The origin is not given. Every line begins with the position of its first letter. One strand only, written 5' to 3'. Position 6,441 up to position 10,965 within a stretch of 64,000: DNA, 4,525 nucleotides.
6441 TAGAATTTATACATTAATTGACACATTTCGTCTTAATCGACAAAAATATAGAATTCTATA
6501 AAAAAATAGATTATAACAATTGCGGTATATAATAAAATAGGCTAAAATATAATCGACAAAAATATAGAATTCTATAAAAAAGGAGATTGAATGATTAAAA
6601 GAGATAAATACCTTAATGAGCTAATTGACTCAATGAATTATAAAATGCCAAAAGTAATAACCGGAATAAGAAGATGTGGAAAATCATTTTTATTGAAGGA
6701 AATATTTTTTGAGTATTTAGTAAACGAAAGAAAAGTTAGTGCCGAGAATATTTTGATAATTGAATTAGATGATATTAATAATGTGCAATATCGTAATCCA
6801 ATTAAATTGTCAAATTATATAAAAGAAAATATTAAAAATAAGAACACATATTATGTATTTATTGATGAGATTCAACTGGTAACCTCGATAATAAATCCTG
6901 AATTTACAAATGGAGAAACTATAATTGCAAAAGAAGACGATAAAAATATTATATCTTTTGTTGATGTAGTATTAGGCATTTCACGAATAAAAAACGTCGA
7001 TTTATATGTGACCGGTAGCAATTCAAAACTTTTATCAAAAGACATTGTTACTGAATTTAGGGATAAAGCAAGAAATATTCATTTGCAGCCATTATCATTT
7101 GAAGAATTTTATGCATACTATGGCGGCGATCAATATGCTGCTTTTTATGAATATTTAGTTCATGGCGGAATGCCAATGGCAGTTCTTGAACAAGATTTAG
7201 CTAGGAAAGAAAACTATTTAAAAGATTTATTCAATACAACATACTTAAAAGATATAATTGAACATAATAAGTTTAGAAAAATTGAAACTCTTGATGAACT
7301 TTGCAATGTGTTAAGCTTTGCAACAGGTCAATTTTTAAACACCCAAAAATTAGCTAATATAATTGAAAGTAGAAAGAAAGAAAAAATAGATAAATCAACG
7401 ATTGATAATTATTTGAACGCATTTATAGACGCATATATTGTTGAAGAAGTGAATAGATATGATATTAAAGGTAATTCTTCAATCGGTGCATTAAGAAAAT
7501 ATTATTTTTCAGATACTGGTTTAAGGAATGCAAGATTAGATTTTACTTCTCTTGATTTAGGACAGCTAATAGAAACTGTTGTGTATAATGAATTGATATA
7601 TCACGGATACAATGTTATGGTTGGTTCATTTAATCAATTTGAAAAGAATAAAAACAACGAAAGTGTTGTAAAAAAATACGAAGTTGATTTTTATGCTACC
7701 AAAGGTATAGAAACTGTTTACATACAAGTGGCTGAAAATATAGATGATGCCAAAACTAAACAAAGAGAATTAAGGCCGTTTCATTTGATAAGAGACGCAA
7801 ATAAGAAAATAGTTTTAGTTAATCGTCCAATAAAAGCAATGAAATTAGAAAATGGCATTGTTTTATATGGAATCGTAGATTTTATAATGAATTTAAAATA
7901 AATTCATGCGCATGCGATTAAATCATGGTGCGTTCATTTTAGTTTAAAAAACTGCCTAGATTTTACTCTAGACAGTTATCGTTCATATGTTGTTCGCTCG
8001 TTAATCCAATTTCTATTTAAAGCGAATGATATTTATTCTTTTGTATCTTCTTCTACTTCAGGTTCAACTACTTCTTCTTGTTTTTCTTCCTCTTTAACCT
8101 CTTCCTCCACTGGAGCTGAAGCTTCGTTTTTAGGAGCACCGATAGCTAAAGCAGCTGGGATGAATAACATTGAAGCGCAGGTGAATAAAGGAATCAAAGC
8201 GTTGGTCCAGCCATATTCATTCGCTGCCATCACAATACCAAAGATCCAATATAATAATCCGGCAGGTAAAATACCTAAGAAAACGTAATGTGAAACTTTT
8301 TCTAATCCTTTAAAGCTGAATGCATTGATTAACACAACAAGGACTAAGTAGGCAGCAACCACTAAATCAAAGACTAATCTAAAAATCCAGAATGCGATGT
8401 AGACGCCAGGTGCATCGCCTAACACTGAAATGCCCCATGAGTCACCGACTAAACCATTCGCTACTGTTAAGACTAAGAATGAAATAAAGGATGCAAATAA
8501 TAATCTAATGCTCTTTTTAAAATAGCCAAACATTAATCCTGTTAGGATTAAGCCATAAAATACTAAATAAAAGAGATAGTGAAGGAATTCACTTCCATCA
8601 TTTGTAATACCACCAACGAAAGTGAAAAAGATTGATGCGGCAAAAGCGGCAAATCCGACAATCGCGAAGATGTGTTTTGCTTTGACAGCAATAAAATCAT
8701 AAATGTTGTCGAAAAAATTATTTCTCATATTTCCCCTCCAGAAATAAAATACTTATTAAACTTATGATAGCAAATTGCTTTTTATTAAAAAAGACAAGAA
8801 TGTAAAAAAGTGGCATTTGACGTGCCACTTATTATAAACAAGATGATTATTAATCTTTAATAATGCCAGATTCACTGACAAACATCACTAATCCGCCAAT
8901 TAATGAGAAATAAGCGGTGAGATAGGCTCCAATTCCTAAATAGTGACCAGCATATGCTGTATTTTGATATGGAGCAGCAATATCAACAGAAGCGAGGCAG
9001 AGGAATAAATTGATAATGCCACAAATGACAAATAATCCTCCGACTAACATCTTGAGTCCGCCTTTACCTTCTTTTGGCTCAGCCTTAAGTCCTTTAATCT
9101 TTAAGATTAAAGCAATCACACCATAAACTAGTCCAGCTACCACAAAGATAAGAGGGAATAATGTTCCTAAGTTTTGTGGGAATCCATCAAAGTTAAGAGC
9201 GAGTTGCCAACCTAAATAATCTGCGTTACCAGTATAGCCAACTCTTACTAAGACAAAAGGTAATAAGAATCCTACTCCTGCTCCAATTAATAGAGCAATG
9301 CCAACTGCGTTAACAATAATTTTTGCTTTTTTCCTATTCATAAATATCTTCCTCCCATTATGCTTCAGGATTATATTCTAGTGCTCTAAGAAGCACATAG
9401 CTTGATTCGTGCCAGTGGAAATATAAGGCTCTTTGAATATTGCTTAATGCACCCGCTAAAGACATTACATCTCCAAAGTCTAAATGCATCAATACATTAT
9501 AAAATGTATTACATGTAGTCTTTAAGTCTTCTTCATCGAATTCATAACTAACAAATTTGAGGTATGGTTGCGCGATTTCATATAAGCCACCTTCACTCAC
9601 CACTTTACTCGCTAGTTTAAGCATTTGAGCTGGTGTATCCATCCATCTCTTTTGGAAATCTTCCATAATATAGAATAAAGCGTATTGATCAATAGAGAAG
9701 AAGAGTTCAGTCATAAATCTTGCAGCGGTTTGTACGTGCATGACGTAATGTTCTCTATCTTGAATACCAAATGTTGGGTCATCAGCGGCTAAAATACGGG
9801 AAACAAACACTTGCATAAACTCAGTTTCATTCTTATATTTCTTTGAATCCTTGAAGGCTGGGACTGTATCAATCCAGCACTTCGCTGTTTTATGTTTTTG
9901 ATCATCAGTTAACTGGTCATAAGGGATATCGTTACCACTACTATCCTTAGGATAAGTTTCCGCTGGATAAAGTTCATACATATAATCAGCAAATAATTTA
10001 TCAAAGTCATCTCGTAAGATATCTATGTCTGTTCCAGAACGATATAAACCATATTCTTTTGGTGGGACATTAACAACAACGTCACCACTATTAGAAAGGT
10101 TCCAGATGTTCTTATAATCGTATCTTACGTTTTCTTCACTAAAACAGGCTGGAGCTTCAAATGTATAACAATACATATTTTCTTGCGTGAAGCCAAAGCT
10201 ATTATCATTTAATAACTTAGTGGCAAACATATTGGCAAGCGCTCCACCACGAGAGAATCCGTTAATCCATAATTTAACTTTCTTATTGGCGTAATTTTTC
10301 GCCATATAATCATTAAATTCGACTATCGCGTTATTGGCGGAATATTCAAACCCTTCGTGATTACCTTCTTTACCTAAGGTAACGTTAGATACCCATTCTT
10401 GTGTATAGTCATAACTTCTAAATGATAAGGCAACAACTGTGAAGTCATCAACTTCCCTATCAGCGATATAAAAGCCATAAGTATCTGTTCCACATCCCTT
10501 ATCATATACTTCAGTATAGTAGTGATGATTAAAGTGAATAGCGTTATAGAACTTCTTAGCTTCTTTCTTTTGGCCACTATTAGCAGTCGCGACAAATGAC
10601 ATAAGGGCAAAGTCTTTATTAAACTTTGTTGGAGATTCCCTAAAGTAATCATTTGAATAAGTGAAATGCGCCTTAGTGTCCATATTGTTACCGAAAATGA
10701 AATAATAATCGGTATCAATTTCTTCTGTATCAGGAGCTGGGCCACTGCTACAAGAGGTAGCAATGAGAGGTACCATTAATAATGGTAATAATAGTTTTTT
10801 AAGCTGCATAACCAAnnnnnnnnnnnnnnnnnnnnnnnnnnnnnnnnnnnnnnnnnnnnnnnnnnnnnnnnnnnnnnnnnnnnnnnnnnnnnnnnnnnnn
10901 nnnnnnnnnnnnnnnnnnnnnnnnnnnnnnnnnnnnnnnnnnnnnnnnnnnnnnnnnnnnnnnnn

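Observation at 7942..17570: Operon of a 2237-aa lipoprotein, a class-3-lipase lipoprotein and two membrane proteins, with a second copy of the lipase lipoprotein elsewhere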

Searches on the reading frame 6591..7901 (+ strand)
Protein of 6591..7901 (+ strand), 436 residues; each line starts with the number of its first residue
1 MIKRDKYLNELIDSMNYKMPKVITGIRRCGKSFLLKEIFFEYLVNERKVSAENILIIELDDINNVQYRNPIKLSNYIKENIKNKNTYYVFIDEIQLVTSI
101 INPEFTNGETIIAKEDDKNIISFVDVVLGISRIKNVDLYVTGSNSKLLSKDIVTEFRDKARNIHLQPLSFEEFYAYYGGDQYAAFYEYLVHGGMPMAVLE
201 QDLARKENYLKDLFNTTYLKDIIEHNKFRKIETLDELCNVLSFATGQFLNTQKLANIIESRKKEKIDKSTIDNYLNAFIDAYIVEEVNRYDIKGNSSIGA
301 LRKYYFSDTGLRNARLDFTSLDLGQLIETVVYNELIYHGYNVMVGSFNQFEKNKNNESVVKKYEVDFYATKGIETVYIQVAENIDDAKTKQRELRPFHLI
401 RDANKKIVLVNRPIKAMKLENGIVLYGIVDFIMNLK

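Call 4: search_protein_families(library=pfam, proteins=[window:6591-7901:+], max_evalue=0.1)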
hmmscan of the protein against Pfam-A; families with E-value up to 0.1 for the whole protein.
window:6591-7901:+ (436 aa): 3 families
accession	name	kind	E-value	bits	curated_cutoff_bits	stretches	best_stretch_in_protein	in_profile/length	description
PF13173.12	AAA_14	-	4.4e-26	91.8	27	1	20-173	4-128/129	AAA domain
PF13635.12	DUF4143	-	1.8e-17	64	28.1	1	220-380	2-157/160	Domain of unknown function (DUF4143)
PF01637.24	ATPase_2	-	0.00068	19.9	33.2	1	7-141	7-133/225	ATPase domain predominantly from Archaea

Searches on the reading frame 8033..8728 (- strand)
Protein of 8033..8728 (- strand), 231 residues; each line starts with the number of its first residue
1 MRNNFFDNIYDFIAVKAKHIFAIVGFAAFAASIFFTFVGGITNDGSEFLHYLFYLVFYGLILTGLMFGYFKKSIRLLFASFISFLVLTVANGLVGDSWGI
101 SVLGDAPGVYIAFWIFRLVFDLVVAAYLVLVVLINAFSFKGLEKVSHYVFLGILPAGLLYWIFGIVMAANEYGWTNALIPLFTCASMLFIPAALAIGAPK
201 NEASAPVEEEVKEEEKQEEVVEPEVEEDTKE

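Call 4: search_protein_families(library=pfam, proteins=[window:8033-8728:-], max_evalue=0.1)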
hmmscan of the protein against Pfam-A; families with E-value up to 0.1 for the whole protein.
window:8033-8728:- (231 aa): 0 families

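Call 5: search_protein_families(library=ncbifam, proteins=[window:8033-8728:-], max_evalue=0.1)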
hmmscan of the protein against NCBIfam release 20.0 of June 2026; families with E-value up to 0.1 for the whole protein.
window:8033-8728:- (231 aa): 0 families

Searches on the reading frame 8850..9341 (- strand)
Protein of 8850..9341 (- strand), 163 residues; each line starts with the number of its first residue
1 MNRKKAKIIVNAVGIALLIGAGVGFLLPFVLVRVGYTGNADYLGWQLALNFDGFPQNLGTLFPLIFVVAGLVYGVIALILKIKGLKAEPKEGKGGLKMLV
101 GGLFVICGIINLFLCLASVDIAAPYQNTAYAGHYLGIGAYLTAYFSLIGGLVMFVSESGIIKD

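Call 4: search_protein_families(library=pfam, proteins=[window:8850-9341:-], max_evalue=0.1)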
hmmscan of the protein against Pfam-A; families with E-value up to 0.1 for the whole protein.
window:8850-9341:- (163 aa): 2 families
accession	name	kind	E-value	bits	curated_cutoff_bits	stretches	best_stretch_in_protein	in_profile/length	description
PF13273.12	DUF4064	-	0.011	16.3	32.1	1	4-114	2-102/102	Protein of unknown function (DUF4064)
PF18895.5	T4SS_pilin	-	0.045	14.3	26.6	1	62-106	13-61/71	Type IV secretion system pilin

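Call 5: search_protein_families(library=ncbifam, proteins=[window:8850-9341:-], max_evalue=0.1)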
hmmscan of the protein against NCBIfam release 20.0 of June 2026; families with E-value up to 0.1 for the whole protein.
window:8850-9341:- (163 aa): 0 families

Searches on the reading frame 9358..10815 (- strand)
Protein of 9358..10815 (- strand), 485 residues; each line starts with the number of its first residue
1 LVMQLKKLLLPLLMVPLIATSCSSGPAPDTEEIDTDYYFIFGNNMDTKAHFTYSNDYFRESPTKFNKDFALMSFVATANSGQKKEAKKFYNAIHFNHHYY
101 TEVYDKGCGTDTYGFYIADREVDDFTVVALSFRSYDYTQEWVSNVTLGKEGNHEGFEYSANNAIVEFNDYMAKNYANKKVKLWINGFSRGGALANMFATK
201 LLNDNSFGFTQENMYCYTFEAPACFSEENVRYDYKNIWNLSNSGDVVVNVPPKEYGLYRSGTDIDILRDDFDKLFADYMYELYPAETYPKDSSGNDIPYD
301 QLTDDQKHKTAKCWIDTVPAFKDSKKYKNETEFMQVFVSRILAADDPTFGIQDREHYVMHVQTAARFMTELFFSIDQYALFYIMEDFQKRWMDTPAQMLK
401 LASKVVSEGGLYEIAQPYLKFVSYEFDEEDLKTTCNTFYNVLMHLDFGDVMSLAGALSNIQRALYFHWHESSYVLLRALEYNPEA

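Call 4: search_protein_families(library=pfam, proteins=[window:9358-10815:-], max_evalue=0.1)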
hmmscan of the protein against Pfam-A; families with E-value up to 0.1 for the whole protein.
window:9358-10815:- (485 aa): 2 families
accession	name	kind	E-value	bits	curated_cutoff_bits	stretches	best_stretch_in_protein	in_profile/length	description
PF01764.32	Lipase_3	-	1.3e-10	41.7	22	1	152-253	34-138/140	Lipase (class 3)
PF20434.5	BD-FAE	-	0.029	14.3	26.8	1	163-202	72-111/215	BD-FAE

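Call 5: search_protein_families(library=ncbifam, proteins=[window:9358-10815:-], max_evalue=0.1)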
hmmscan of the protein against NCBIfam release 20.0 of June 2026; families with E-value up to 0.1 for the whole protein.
window:9358-10815:- (485 aa): 0 families

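Call 9: search_solved_structures(query=window:9358-10815:-, max_evalue=1, show_alignments=2)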
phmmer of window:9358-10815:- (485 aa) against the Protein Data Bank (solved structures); distinct sequences matched with E-value up to 1: 8.
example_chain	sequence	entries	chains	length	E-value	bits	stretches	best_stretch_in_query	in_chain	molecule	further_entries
4tgl_A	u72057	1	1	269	0.044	15.9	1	162-266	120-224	TRIACYL-GLYCEROL ACYLHYDROLASE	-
5tgl_A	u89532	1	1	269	0.044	15.9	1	162-266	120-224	LIPASE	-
1tgl_A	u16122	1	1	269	0.044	15.9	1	162-266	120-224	TRIACYL-GLYCEROL ACYLHYDROLASE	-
1dt3_A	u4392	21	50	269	0.079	15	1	105-262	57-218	LIPASE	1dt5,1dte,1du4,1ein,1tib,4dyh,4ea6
5ap9_A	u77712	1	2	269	0.079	15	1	105-262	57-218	LIPASE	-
37bv_A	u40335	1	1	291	0.097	14.7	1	105-262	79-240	Lipase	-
37cb_A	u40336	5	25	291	0.097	14.7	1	105-262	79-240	Lipase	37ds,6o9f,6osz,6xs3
1gt6_A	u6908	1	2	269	0.2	13.7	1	105-262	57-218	Lipase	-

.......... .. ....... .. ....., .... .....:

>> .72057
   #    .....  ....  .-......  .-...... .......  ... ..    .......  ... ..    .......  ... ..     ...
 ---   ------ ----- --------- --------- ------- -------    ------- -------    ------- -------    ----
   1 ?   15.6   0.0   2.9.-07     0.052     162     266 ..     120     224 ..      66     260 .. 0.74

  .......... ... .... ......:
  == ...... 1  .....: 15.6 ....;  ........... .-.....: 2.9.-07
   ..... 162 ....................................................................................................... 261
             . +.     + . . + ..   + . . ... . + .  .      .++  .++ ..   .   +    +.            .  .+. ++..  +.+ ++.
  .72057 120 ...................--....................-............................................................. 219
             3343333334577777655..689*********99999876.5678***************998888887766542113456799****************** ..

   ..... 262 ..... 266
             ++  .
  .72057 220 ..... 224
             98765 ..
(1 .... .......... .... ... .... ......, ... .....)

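Call 52: find_related_loci(query=A4, collection=genome_contigs, flank=10000)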
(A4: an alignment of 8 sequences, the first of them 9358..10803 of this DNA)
Query A4 (481 aa) in genome_contigs; peptide patterns used: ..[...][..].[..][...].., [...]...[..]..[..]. (x = any residue, [..] = any of these).
32 stretches matched a pattern; 10 encode a relative of the query (tblastn E <= 1e-3); 10 distinct loci.
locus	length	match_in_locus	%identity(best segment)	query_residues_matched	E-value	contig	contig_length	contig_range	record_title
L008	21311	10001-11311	28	2-480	6e-64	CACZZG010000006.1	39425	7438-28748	MAG: uncultured Erysipelotrichaceae bacterium isolate RUG13091 genome assembly, contig: RUG13091_asm_6, whole genome sho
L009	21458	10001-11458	26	2-480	3e-58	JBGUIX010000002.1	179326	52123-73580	MAG: Bacilli bacterium isolate ruminal_MAG_317 ruminal_MAG_317_contig_0002, whole genome shotgun sequence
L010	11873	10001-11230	29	47-473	8e-54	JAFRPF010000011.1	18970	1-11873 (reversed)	MAG: Bacilli bacterium isolate RGIG2675 Goat_Omasum-3__c1517, whole genome shotgun sequence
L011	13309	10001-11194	27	47-473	4e-51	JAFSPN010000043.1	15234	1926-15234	MAG: Bacilli bacterium isolate RGIG3356 Goat_Reticulum-6__c363977, whole genome shotgun sequence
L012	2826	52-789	28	47-259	1e-25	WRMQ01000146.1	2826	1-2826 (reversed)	MAG: Oscillospiraceae bacterium isolate Th196P3bin85 Ga0099364_10131155, whole genome shotgun sequence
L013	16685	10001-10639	29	21-219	5e-25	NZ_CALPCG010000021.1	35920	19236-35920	Lactococcus muris strain DSM 109779 NODE_21_length_35920_cov_136.291231, whole genome shotgun sequence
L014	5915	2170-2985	28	41-271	1e-24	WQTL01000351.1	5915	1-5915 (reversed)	MAG: Bacillota bacterium isolate Co191P4bin15 JGI24696J40584_12959928, whole genome shotgun sequence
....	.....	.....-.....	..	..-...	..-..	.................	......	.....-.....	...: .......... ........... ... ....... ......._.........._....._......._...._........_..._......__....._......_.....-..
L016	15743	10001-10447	32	78-219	1e-23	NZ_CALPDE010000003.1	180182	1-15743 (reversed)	Lactococcus ileimucosae strain DSM 107391 NODE_3_length_180182_cov_597.209933, whole genome shotgun sequence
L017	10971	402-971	29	47-226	3e-21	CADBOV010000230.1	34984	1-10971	MAG: uncultured Lachnospiraceae bacterium isolate RUG14162 genome assembly, contig: RUG14162_asm_230, whole genome shotg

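Call 73: search_solved_structures(query=A4, max_evalue=1, show_alignments=2)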
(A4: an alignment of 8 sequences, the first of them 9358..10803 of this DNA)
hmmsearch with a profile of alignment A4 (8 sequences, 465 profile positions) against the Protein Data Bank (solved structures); distinct sequences matched with E-value up to 1: 14.
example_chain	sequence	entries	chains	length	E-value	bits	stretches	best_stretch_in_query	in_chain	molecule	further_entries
4tgl_A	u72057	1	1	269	1.6e-05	27.3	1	147-263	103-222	TRIACYL-GLYCEROL ACYLHYDROLASE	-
1tgl_A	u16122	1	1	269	1.6e-05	27.3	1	147-263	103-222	TRIACYL-GLYCEROL ACYLHYDROLASE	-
5tgl_A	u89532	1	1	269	1.6e-05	27.3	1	147-263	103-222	LIPASE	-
6qpr_A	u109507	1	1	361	3.5e-05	26.2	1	147-263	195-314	Lipase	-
6qpp_A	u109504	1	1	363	3.5e-05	26.2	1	147-263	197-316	Lipase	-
6a0w_A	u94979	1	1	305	5e-05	25.7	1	151-262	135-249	Lipase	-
3tgl_A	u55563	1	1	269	0.0001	24.7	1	147-263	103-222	TRIACYL-GLYCEROL ACYLHYDROLASE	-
5ap9_A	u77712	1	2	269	0.00016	24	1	100-259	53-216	LIPASE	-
1dt3_A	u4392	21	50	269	0.00032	23.1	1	100-259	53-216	LIPASE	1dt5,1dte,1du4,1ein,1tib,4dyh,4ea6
37cb_A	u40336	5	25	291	0.00039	22.7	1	100-259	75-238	Lipase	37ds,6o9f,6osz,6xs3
37bv_A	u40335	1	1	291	0.00048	22.4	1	101-259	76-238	Lipase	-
1gt6_A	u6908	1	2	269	0.0016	20.7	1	100-259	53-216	Lipase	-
1lgy_A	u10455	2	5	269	0.002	20.4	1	149-261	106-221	TRIACYLGLYCEROL LIPASE | LIPASE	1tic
7x0d_A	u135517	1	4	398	0.8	11.8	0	160-256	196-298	Phospholipase A1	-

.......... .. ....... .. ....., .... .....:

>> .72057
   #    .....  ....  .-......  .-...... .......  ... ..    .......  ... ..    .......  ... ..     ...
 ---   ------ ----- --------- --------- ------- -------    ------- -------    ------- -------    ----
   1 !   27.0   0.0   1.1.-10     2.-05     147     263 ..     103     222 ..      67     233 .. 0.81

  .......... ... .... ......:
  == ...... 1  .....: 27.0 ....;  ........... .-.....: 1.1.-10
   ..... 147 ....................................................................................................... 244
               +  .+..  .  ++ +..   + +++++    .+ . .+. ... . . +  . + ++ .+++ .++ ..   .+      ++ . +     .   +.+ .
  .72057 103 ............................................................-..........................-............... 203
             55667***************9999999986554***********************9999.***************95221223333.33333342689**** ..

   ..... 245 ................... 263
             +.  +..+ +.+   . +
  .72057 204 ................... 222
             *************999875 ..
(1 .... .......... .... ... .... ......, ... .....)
